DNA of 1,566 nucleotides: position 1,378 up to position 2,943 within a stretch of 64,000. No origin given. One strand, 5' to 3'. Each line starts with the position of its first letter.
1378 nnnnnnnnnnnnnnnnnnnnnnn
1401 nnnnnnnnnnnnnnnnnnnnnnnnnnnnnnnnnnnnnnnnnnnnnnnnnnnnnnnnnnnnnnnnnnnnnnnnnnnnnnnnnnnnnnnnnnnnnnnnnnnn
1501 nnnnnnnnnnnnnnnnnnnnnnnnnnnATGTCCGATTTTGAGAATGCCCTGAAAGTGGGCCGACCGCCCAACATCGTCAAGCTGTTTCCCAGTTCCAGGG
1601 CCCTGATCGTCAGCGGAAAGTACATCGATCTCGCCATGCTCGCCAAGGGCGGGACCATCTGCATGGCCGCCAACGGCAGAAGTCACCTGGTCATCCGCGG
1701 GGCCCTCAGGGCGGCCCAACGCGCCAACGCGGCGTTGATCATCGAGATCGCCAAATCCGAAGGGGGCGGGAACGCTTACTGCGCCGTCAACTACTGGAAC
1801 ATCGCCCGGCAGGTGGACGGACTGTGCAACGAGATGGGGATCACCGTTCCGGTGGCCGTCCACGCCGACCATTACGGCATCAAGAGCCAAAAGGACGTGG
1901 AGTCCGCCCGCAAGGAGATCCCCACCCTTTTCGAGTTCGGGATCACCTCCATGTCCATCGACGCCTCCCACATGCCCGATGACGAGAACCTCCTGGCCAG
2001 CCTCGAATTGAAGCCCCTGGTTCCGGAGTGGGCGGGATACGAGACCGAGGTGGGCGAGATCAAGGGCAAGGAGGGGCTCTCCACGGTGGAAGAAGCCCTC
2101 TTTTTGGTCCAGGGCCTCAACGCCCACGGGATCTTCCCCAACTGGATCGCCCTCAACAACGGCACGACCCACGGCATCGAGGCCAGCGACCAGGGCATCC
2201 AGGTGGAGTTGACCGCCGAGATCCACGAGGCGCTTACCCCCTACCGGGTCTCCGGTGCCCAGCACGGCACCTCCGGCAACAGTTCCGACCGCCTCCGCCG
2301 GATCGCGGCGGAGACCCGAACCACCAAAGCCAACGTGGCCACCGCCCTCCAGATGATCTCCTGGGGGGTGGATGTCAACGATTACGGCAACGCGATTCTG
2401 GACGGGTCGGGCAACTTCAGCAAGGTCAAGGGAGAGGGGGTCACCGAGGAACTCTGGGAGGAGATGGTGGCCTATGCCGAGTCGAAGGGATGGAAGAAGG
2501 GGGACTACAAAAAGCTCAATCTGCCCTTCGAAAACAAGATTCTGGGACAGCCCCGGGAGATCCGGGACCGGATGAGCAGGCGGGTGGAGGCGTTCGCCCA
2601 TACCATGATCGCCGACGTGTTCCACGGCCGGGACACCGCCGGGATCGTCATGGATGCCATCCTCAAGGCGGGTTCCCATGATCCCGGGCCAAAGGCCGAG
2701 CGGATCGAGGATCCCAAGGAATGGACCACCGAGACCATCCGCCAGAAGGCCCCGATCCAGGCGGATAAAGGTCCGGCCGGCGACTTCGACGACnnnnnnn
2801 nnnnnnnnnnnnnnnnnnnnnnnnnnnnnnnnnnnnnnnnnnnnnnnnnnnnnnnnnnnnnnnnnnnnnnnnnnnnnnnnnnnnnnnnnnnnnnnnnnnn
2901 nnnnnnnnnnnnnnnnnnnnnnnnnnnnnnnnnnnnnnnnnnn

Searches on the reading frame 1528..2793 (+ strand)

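Call 30: search_protein_families(library=pfam, proteins=[window:1528-2793:+], max_evalue=0.0001)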
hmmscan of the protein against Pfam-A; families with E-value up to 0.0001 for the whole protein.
window:1528-2793:+ (422 aa): 1 family
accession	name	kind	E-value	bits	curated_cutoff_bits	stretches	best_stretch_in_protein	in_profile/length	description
PF01116.26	F_bP_aldolase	-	1.8e-23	83.9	25.5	1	39-279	11-238/277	Fructose-bisphosphate aldolase class-II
